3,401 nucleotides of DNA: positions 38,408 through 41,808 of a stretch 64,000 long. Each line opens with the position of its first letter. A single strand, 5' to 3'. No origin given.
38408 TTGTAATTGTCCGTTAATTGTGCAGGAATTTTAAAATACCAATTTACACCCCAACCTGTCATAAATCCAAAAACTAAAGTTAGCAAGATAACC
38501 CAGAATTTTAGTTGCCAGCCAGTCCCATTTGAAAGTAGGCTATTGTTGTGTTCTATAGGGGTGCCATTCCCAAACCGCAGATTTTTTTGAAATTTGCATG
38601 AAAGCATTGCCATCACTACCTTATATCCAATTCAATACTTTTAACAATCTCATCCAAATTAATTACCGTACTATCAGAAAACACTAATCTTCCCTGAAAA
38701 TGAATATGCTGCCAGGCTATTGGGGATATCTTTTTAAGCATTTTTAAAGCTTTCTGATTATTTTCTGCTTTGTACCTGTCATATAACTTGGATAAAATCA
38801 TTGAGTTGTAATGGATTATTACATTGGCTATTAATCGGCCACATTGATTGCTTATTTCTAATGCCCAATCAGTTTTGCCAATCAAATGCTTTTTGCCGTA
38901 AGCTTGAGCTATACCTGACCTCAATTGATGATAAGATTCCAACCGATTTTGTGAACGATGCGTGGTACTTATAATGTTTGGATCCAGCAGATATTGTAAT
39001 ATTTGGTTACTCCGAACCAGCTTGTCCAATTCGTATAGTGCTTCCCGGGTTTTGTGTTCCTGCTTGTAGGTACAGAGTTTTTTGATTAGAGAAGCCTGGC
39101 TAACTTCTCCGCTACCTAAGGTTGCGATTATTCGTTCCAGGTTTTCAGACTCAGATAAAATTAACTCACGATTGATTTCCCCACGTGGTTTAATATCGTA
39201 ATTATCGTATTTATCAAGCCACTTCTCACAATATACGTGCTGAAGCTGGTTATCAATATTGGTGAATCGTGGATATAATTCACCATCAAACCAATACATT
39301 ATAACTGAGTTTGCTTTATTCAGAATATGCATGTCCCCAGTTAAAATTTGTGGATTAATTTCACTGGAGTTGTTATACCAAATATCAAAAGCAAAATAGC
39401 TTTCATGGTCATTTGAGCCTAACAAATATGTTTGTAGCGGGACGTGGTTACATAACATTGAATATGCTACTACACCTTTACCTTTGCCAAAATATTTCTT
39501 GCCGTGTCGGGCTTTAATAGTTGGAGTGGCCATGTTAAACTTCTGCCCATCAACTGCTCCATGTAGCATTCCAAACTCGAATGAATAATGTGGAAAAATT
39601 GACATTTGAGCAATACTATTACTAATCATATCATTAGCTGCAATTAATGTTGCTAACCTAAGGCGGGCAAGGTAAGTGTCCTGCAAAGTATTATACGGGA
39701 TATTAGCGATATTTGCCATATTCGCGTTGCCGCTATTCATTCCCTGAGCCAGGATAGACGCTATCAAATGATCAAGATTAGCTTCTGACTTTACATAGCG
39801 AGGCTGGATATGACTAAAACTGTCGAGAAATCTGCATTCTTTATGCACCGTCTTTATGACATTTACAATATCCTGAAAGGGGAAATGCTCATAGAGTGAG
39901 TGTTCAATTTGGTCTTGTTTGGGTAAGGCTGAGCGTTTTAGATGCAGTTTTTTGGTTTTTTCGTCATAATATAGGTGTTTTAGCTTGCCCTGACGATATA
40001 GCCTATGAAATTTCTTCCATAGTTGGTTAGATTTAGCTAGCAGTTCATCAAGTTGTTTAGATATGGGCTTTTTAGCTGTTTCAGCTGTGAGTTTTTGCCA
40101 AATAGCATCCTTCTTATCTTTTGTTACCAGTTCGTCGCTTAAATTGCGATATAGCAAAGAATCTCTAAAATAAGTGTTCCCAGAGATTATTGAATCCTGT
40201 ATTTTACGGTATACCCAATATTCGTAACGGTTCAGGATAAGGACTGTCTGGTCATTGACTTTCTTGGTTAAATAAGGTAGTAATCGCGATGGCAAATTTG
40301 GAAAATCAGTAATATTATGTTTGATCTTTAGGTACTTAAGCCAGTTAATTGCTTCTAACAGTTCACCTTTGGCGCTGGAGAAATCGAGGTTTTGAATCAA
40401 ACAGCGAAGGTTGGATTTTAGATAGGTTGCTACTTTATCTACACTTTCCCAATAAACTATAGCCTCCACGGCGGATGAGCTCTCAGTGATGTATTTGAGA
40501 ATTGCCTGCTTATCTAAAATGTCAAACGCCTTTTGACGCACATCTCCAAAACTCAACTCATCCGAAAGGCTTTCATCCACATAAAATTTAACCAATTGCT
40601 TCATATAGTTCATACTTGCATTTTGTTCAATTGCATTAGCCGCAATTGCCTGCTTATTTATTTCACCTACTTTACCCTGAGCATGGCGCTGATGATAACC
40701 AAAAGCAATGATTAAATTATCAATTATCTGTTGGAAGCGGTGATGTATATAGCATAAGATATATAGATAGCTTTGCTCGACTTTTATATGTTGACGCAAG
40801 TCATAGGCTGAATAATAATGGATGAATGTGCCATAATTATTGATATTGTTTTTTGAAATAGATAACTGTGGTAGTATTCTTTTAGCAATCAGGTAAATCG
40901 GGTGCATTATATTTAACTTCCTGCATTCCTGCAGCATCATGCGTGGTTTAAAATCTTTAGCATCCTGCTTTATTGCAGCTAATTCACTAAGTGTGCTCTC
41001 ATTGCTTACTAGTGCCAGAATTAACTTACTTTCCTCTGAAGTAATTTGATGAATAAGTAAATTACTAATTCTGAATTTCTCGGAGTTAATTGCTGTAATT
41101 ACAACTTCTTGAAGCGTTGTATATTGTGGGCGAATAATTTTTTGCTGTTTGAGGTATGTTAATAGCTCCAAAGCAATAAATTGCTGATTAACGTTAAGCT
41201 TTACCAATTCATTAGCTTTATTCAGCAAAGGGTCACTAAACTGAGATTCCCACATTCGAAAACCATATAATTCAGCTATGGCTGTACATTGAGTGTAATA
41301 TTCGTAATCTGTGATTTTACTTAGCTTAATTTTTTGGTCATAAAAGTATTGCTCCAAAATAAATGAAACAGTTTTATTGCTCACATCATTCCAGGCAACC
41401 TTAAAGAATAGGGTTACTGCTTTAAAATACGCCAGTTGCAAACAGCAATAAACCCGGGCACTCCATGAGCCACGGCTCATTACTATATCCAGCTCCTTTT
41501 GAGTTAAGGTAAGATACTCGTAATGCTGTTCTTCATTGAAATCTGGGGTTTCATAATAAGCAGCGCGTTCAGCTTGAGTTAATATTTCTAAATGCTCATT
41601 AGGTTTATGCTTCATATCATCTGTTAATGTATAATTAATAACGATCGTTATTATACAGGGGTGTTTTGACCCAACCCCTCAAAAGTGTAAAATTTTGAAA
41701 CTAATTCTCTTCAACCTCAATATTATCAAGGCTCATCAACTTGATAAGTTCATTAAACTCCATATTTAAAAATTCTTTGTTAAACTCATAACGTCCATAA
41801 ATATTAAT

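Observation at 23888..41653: A second, nested Tn3-family transposon (~10.3 kb) reconstructed across the cointegrate, with 41-bp perfect IRs and a CTATA duplication splitting a mob-operon gene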

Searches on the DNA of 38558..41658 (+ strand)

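Call 12: search_dna_similar(query=window:38558-41658:+, collection=plasmids, mode=distant, max_rows=25)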
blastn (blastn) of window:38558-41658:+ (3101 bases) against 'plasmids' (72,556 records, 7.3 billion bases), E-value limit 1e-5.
Records with a match: 44; places in all: 51; records where one place covers at least 80% of the query: 0.
Best place of each record, by identity: 60-80% 44.
By first word of the organism name: Aeromonas 12; Klebsiella 10; Serratia 8; Enterobacter 3; Vibrio 2; Salmonella 2; Legionella 1; Rickettsia 1; Candidatus 1; Xenorhabdus 1; and 3 more.
By predicted mobility (MOB-suite, as given by PLSDB): conjugative 19; non-mobilizable 18; mobilizable 7.
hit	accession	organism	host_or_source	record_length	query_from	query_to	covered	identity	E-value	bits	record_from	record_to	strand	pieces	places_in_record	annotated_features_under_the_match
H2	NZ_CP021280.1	Legionella pneumophila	protozoa,bulk water sample from a shower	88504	135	1182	34%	65.6%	1e-56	231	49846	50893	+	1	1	none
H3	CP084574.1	Rickettsia endosymbiont of Culicoides impunctatus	Culicoides impunctatus,insect ...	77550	702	1101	13%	69.1%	1e-29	141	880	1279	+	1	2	Tn3 family transposase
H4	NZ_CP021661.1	Candidatus Fukatsuia symbiotica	Acyrthosiphon pisum,cell culture,cell ...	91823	245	1008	11%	69.0%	8e-8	132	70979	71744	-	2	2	none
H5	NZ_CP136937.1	Enterobacter sp. JJBC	Plutella xylostella,Bacterial culture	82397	730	1041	10%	67.1%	4e-11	80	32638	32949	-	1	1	none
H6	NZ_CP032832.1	Klebsiella pneumoniae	Homo sapiens,urine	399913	730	1041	10%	66.5%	2e-8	71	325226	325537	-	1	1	Tn3 family transposase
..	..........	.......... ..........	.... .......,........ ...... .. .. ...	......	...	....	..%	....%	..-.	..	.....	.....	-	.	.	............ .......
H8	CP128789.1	Klebsiella pneumoniae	Homo sapiens,lung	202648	730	1041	10%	66.5%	2e-8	71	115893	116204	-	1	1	Tn3 family transposase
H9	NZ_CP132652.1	Klebsiella pneumoniae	Homo sapiens,blood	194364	730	1041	10%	66.5%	2e-8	71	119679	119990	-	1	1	Tn3 family transposase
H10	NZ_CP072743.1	Serratia fonticola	rabbit,mixed culture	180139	729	1042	10%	65.3%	9e-7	64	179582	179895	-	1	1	none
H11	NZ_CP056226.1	Klebsiella pneumoniae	culture,Wastewater influent sample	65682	730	1042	10%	65.4%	8e-8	68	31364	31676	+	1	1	Tn3 family transposase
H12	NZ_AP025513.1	Vibrio tasmaniensis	-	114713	730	1042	10%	65.4%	3e-6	64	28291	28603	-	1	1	Tn3 family transposase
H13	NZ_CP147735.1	Xenorhabdus sp. TH1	Steinernema sp. a AB-2023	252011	809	1096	9%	66.9%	1e-10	77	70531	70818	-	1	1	none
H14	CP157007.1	Methylomonas sp. AM2-LC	-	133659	246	517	9%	66.3%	6e-9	72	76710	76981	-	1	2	record has no annotation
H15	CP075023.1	Salmonella enterica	animal,quail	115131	819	1047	7%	67.1%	3e-7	67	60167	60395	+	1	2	none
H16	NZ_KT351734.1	Pectobacterium carotovorum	Delia radicum intestine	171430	819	1042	7%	68.4%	4e-11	80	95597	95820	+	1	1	Tn3 family transposase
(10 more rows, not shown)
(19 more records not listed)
